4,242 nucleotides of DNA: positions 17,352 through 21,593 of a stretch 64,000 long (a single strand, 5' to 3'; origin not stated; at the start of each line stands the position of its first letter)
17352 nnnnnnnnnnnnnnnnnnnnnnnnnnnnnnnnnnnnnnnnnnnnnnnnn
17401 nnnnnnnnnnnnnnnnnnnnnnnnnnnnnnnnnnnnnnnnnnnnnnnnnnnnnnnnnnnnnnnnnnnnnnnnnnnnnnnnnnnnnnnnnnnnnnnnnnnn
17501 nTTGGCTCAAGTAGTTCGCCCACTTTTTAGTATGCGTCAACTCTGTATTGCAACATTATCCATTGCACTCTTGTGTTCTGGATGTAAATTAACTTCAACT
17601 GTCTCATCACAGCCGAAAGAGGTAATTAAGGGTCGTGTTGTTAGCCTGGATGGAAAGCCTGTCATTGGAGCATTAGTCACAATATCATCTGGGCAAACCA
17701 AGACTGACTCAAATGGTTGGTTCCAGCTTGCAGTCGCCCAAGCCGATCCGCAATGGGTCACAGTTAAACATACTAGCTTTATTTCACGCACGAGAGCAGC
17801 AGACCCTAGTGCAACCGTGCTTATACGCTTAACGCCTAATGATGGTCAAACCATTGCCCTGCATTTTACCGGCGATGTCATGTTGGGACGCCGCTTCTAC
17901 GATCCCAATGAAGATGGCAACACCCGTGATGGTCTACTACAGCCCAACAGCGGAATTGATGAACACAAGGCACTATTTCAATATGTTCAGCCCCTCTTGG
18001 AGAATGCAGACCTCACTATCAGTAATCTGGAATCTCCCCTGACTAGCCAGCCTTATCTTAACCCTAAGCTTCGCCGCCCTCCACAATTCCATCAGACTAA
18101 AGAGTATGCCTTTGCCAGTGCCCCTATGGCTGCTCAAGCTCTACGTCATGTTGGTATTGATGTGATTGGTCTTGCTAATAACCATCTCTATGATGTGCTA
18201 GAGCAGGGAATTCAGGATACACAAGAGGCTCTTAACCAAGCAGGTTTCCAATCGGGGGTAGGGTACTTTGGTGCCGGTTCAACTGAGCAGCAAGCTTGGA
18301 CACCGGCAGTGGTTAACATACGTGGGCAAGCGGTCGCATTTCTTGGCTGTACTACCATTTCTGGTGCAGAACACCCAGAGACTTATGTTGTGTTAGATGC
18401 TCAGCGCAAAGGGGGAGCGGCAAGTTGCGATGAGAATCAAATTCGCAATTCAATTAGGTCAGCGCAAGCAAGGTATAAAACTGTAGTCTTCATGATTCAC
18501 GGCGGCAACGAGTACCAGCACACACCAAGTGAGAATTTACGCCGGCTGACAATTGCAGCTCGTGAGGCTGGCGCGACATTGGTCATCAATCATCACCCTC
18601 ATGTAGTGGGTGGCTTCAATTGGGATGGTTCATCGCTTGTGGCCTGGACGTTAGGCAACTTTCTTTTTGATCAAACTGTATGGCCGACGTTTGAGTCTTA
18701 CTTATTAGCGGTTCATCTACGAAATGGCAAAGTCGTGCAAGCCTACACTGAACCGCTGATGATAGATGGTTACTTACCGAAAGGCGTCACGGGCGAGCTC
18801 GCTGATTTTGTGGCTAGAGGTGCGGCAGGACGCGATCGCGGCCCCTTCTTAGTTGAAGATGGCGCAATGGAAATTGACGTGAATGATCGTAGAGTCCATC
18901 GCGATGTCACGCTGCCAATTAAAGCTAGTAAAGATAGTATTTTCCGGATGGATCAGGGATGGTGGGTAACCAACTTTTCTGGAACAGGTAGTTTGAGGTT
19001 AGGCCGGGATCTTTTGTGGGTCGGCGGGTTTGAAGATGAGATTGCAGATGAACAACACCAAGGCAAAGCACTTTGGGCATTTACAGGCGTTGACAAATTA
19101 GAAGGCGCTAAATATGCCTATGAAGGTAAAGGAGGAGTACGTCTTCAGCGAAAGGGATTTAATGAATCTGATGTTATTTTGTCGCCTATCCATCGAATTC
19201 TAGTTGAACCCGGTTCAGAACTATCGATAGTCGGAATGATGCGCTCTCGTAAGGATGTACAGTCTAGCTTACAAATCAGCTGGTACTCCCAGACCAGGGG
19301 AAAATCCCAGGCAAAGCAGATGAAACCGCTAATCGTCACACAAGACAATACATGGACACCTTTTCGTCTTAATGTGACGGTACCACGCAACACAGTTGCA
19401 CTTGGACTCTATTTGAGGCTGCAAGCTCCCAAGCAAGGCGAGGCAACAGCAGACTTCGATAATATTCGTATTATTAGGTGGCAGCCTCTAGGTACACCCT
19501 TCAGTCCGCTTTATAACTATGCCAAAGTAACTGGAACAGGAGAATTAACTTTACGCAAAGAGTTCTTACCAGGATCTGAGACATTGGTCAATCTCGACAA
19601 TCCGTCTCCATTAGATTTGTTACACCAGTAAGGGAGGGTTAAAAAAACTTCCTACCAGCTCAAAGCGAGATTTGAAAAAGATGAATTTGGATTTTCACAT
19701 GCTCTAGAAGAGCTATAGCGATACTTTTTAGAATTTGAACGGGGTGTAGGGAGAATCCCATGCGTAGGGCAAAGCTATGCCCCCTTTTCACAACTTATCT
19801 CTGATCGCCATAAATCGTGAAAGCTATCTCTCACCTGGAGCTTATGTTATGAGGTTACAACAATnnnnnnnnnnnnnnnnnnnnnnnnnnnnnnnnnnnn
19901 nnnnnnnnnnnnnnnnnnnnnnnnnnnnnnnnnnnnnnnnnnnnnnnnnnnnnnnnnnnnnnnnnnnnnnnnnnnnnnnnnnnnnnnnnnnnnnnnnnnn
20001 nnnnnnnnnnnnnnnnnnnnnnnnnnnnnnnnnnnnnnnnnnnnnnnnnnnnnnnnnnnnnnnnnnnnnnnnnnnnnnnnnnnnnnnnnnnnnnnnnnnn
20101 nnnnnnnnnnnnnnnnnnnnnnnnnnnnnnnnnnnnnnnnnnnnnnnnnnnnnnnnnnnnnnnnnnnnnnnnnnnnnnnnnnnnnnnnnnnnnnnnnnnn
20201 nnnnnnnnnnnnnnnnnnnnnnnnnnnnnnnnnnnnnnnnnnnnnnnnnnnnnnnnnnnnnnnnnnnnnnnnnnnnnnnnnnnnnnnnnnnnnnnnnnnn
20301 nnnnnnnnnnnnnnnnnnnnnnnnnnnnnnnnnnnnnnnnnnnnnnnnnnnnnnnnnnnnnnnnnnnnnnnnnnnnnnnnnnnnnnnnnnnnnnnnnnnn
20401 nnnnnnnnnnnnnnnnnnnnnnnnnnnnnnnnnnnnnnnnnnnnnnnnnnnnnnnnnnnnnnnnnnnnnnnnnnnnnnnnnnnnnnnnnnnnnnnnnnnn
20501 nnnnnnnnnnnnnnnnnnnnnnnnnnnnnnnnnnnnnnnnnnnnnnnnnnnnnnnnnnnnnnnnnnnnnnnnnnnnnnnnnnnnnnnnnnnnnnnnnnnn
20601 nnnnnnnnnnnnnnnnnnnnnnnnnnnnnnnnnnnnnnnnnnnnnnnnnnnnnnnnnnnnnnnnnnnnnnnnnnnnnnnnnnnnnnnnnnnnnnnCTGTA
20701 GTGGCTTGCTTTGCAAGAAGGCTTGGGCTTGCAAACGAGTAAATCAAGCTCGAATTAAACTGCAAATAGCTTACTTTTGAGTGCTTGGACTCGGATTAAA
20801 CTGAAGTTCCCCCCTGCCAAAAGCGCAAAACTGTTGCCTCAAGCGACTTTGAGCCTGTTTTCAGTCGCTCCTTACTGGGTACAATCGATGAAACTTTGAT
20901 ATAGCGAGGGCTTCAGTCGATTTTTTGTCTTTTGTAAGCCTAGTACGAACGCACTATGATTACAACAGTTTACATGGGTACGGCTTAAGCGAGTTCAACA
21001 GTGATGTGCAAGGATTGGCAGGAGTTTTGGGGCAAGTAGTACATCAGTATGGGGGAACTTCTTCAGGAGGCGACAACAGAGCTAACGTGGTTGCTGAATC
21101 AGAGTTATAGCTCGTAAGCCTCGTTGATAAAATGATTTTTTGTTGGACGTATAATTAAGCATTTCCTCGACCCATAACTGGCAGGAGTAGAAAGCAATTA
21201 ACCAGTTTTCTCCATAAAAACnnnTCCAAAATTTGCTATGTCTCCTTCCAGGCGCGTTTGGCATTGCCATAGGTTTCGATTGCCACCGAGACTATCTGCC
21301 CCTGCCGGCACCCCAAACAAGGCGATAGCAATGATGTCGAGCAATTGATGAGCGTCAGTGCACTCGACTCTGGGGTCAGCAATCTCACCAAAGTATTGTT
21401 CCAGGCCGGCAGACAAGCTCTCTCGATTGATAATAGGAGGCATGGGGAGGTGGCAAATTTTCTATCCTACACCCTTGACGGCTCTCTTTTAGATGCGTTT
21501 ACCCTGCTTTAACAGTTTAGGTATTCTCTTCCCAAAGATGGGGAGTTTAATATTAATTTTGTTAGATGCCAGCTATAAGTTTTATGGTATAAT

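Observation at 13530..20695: Complete poly-gamma-glutamate-type synthetase operon (pgsB, fused pgsC-pgsC, pgsA) with a PgdS-like hydrolase gene following, in a cyanobacterial background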

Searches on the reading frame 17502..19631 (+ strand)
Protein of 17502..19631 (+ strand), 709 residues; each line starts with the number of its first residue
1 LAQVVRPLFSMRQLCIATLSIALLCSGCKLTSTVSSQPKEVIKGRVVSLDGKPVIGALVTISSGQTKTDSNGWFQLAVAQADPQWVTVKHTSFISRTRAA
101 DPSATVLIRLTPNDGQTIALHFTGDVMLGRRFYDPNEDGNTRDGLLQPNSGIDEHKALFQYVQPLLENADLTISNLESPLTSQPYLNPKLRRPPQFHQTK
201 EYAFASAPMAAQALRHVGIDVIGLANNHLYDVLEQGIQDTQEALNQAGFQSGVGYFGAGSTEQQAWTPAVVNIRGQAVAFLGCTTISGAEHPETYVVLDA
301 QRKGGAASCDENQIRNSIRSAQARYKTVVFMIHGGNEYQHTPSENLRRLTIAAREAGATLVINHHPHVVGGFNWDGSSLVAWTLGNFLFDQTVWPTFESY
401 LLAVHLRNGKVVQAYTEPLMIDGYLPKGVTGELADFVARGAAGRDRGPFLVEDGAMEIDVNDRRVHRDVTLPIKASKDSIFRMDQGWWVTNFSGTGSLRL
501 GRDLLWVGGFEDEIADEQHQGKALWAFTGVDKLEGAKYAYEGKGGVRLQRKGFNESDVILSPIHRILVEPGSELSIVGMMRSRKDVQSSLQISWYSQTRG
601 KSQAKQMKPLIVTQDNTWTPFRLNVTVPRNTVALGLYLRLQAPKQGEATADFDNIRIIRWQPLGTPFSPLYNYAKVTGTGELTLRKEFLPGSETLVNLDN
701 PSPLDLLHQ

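Call 3: search_protein_families(library=pfam, proteins=[window:17502-19631:+], max_evalue=0.01)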
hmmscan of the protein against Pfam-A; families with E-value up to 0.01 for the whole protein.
window:17502-19631:+ (709 aa): 5 families
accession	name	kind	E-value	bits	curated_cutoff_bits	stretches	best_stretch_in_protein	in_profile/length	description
PF09587.15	PGA_cap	-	7.7e-57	193.1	27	1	120-391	2-255/255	Bacterial capsule synthesis protein PGA_cap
PF13620.12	CarboxypepD_reg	-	8.1e-09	36.2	32.3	1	42-99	2-65/82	Carboxypeptidase regulatory-like domain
PF25020.1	TTR_TEN1-4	-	1.2e-05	25.5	27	1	39-98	6-69/86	Teneurin TTR-like domain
PF13715.12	CarbopepD_reg_2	-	0.00017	22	32.2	1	42-98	1-60/88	CarboxypepD_reg-like domain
PF15976.11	CooC_C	-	0.0024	18.3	29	1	37-91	14-68/93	CS1-pili formation C-terminal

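Call 4: search_protein_families(library=ncbifam, proteins=[window:17502-19631:+], max_evalue=0.01)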
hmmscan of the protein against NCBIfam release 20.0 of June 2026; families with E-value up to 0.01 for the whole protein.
window:17502-19631:+ (709 aa): 2 families
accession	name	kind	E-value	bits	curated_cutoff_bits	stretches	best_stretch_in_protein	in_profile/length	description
NF038314.1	epimerase_MslH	equivalog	3.1e-09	35.7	700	2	300-388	223-316/439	lasso peptide C-terminal Trp epimerase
TIGR04056.1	OMP_RagA_SusC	subfamily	0.00051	18.5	368.25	1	42-110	3-71/981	SusC/RagA family TonB-linked outer membrane protein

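Call 65: search_solved_structures(query=window:17502-19631:+, max_evalue=1, show_alignments=1)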
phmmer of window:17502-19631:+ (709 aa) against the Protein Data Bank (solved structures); distinct sequences matched with E-value up to 1: 4.
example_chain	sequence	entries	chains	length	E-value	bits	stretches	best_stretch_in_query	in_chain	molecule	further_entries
8gq9_A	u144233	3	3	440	2e-06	29.6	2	214-285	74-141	Poly-gamma-glutamate synthesis protein (Capsule biosynthesis protein)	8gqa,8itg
8gqb_A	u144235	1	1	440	2e-06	29.6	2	214-285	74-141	Poly-gamma-glutamate synthesis protein (Capsule biosynthesis protein)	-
8ith_A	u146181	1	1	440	1.9e-05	26.4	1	214-285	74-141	Poly-gamma-glutamate synthesis protein (Capsule biosynthesis protein)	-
9hfj_A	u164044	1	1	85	0.13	13.8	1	41-100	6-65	SusC homolog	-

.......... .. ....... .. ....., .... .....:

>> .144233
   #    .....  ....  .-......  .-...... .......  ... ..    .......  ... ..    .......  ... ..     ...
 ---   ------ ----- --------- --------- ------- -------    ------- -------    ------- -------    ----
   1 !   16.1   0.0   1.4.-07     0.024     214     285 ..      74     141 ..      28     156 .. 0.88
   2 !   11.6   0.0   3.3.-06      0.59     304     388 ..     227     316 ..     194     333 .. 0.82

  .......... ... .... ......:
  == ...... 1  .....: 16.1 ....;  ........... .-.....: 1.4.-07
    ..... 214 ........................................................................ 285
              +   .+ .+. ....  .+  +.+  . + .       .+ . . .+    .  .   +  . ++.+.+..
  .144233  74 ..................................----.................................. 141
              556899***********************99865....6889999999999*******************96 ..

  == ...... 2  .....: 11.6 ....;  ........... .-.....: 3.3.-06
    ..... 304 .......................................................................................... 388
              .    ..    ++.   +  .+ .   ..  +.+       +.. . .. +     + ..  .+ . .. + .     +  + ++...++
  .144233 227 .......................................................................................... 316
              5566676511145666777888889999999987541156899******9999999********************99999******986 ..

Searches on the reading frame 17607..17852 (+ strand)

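Call 58: search_protein_families(library=pfam, proteins=[window:17607-17852:+], max_evalue=1)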
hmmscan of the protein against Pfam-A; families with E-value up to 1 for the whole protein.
seq(82 aa): 11 families
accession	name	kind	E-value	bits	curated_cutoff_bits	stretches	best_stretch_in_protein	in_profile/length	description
PF13620.12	CarboxypepD_reg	-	2.2e-10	41.2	32.3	1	7-64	2-65/82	Carboxypeptidase regulatory-like domain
PF25020.1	TTR_TEN1-4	-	5.2e-07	29.9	27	1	5-63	7-69/86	Teneurin TTR-like domain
PF13715.12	CarbopepD_reg_2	-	4.1e-06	27.2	32.2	1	7-64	1-61/88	CarboxypepD_reg-like domain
PF15976.11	CooC_C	-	0.00017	22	29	1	7-57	19-69/93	CS1-pili formation C-terminal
PF10670.15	DUF4198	-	0.0014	19.3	34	1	5-56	147-208/209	Domain of unknown function (DUF4198)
PF16371.11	MetallophosN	-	0.0075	16.9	35.6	1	9-53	1-43/77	N terminal of Calcineurin-like phosphoesterase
PF24107.1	DUF7382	-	0.018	15.4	27.4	1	9-35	24-50/65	Domain of unknown function (DUF7382)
PF02369.22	Big_1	-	0.033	14.7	34.9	1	15-56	29-79/93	Bacterial Ig-like domain (group 1)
PF12985.13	DUF3869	-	0.039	14.6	24.5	1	3-56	4-58/85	Domain of unknown function (DUF3869)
PF00775.27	Dioxygenase_C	-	0.071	13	27.3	1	6-31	31-56/182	Dioxygenase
PF20598.4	DUF6795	-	0.08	13.7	27.4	1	8-43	2-45/103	Domain of unknown function (DUF6795)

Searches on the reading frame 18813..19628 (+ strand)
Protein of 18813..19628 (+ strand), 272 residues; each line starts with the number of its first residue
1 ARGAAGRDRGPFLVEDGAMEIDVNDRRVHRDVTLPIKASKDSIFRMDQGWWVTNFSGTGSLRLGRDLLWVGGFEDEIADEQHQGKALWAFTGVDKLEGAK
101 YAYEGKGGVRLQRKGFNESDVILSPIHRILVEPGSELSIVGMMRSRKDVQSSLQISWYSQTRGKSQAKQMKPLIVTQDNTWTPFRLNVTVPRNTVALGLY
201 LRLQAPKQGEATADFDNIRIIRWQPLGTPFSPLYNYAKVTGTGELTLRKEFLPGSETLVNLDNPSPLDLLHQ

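Call 5: search_protein_families(library=pfam, proteins=[window:18840-19628:+], max_evalue=10)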
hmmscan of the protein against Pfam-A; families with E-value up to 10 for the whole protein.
seq(263 aa): 0 families

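Call 58: search_protein_families(library=pfam, proteins=[window:18813-19628:+], max_evalue=1)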
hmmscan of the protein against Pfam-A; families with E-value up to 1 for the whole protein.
seq(272 aa): 0 families

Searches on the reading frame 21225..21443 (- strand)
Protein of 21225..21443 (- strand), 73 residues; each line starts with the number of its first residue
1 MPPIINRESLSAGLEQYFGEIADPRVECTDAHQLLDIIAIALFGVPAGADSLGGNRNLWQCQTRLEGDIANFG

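Call 81: search_protein_families(library=pfam, proteins=[window:21225-21443:-], max_evalue=1)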
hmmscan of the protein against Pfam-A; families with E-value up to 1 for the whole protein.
seq(73 aa): 1 family
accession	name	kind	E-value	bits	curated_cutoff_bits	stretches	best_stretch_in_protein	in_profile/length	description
PF13808.11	DDE_Tnp_1_assoc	-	1.1e-06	29.1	32.3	1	16-52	2-38/88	DDE_Tnp_1-associated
